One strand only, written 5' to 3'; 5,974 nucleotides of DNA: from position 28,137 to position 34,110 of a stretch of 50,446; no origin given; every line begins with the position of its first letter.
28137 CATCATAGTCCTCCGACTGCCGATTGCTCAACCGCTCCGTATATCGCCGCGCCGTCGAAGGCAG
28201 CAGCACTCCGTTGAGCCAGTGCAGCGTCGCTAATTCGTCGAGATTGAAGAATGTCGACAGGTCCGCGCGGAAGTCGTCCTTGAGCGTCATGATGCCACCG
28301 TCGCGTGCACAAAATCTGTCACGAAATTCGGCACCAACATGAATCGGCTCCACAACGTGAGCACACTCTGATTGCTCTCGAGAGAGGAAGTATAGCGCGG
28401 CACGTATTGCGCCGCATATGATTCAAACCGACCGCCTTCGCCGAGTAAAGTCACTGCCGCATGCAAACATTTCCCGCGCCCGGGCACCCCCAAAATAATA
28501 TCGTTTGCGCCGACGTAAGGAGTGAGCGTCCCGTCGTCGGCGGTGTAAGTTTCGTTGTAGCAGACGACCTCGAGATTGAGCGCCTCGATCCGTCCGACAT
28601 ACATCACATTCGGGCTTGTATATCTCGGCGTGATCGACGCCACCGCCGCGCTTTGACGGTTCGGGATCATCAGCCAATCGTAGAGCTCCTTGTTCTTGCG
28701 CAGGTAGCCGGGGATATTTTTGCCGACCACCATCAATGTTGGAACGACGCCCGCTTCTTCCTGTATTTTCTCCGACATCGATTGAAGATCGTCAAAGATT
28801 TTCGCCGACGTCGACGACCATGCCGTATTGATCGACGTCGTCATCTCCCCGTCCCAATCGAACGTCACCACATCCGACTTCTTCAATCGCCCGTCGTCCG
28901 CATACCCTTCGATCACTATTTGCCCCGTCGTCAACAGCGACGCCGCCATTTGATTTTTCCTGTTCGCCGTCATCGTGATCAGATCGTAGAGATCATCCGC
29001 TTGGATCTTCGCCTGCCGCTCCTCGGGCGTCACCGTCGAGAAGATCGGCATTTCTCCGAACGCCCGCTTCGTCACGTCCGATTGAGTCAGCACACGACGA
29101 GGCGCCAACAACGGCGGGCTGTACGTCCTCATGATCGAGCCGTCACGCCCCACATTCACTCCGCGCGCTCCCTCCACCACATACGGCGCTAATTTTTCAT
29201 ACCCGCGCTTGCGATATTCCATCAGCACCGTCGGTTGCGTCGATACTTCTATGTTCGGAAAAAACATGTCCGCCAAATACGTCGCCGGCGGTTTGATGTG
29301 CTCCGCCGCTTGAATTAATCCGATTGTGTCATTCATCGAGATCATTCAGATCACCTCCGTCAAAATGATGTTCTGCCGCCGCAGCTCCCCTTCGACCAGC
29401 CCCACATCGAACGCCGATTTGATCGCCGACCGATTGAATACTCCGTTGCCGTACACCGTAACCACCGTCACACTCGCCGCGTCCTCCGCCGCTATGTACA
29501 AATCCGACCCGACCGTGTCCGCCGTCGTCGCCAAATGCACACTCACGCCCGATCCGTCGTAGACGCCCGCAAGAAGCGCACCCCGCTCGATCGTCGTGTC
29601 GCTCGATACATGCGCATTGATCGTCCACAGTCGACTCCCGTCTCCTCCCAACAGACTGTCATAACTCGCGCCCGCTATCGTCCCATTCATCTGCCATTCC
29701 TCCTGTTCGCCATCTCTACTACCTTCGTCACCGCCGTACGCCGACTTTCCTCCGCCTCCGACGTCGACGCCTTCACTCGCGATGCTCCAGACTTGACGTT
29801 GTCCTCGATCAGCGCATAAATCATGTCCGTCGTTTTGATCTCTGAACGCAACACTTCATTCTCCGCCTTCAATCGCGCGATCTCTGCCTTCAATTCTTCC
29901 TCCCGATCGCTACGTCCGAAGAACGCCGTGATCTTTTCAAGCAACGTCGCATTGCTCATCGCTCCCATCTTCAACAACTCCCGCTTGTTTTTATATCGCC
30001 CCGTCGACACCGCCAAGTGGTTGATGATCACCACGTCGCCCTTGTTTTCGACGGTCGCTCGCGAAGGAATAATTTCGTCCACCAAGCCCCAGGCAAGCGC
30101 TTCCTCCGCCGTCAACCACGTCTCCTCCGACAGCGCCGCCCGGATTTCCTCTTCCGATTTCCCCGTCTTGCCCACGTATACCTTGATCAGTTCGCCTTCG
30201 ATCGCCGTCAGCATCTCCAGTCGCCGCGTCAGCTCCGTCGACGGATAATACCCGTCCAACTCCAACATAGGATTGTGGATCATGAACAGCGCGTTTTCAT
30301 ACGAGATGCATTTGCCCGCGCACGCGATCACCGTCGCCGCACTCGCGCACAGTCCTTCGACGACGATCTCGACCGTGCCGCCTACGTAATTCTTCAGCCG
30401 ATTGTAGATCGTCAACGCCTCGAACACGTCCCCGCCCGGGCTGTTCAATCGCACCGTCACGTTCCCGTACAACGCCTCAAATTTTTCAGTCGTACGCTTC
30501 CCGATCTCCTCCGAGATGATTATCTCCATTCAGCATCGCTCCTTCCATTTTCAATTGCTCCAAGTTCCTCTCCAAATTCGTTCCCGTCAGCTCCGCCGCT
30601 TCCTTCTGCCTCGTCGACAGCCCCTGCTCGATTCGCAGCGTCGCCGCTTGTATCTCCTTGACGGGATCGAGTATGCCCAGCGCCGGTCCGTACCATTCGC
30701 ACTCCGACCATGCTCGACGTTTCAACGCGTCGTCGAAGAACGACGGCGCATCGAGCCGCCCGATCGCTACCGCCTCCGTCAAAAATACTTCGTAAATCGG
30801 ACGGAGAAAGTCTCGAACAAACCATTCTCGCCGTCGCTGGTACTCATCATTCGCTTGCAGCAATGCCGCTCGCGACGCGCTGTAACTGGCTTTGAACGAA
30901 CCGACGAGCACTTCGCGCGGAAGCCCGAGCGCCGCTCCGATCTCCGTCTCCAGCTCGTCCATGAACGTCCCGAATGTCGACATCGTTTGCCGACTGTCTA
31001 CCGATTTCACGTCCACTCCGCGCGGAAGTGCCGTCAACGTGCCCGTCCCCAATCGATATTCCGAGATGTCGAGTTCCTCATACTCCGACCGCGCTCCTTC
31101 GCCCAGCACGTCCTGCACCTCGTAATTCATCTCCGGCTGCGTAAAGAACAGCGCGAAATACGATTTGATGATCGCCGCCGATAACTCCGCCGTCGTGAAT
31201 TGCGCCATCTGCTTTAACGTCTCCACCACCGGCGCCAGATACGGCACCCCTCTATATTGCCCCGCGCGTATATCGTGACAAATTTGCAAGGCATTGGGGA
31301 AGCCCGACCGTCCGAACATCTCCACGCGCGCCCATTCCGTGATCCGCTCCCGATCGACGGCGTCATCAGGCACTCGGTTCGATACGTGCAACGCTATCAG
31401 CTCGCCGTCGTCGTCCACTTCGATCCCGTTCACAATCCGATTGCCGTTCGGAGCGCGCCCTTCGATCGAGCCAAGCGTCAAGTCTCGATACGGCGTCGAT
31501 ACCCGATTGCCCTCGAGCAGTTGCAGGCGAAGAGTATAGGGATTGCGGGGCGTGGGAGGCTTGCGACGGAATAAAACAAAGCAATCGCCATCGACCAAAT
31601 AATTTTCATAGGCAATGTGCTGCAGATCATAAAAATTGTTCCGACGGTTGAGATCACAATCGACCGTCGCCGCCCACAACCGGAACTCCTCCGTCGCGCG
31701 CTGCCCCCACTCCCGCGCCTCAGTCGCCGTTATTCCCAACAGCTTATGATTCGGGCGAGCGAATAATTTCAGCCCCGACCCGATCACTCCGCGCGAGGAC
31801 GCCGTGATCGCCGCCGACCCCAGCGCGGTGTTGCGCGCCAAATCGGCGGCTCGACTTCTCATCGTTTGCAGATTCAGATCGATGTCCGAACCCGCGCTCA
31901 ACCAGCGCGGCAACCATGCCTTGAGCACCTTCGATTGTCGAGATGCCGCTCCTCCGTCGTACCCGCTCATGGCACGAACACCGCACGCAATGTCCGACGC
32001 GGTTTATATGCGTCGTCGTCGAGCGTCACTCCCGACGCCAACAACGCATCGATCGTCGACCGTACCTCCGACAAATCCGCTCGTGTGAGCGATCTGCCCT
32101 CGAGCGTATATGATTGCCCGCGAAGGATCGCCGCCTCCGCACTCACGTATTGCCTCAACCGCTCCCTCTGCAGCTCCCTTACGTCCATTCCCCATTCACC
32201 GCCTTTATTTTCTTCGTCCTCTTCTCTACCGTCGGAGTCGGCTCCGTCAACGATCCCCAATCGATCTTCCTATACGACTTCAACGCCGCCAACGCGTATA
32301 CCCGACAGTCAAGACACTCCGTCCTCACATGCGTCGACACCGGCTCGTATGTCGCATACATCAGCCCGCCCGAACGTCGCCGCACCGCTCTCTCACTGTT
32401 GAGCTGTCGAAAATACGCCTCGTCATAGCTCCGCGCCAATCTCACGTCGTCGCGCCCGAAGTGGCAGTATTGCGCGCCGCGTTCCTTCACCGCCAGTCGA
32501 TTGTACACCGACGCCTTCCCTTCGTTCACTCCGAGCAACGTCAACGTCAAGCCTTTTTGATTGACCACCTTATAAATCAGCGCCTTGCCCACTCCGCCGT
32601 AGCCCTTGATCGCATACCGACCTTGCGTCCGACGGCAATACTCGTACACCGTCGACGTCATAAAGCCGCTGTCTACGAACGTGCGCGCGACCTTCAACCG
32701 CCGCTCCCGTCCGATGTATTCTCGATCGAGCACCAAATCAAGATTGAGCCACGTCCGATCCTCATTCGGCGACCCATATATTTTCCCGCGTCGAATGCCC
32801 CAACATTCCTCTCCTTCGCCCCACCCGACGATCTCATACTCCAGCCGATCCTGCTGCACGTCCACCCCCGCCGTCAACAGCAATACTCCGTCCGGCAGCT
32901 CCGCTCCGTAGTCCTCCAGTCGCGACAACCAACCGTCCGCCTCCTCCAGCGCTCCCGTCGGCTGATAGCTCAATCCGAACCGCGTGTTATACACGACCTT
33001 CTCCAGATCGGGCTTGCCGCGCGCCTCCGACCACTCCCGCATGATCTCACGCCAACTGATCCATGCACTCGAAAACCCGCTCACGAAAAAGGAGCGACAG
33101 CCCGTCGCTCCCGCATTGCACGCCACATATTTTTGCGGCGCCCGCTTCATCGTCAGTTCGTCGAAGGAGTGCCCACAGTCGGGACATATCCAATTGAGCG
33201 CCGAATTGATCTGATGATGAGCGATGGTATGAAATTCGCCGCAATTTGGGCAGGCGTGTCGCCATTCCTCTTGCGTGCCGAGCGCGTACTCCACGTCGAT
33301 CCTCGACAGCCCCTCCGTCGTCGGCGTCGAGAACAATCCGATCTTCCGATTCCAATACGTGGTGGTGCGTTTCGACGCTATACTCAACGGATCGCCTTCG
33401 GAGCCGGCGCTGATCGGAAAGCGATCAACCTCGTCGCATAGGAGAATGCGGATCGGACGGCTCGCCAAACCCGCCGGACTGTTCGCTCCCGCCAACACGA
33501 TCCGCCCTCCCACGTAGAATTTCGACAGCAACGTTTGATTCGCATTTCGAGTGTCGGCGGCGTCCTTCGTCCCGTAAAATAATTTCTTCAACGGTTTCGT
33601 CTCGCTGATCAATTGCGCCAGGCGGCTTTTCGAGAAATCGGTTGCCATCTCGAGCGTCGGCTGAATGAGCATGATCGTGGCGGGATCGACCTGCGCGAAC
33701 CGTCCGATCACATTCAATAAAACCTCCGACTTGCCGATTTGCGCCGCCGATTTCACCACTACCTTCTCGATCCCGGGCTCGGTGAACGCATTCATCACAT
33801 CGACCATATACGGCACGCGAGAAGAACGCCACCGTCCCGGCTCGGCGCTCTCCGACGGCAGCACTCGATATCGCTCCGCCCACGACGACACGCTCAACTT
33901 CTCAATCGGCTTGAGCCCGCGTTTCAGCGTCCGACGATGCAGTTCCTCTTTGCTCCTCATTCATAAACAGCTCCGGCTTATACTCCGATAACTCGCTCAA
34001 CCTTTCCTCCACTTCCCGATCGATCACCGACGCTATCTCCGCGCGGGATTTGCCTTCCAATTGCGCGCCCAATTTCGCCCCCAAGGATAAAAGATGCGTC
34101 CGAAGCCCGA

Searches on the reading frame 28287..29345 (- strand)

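Call 16: search_protein_families(library=pfam, proteins=[window:28287-29345:-], max_evalue=0.001)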
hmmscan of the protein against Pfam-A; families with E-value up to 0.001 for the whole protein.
window:28287-29345:- (352 aa): 1 family
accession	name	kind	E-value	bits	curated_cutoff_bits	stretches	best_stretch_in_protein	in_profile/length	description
PF03864.22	Phage_cap_E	-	1.3e-35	123.5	22.9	1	10-318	5-294/329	Phage major capsid protein E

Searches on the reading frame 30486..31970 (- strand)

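Call 16: search_protein_families(library=pfam, proteins=[window:30486-31970:-], max_evalue=0.001)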
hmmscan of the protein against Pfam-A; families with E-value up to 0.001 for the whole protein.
window:30486-31970:- (494 aa): 1 family
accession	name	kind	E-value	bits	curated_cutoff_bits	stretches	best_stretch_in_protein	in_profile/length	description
PF05136.18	Phage_portal_2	-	6.3e-82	276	32.9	1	16-381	5-354/354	Phage portal protein, lambda family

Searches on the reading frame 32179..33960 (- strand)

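Call 16: search_protein_families(library=pfam, proteins=[window:32179-33960:-], max_evalue=0.001)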
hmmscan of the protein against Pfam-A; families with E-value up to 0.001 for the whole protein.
window:32179-33960:- (593 aa): 2 families
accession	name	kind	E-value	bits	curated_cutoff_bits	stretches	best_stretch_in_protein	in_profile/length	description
PF05876.18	GpA_ATPase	-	1.3e-63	215.4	25.6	1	38-268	1-235/247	Phage terminase large subunit gpA, ATPase domain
PF20454.4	GpA_nuclease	-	6.2e-63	213.2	22.5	1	289-563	2-289/294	Terminase large subunit gpA, endonuclease domain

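Call 67: search_protein_families(library=pfam, proteins=[L020:10001-11335:+], max_evalue=5)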
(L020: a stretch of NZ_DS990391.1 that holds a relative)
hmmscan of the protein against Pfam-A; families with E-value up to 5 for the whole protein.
L020:10001-11335:+ (444 aa): 1 family
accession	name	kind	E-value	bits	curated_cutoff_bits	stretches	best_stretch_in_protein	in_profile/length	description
PF09362.15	DUF1996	-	0.021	15.3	27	1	324-439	86-176/237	Domain of unknown function (DUF1996)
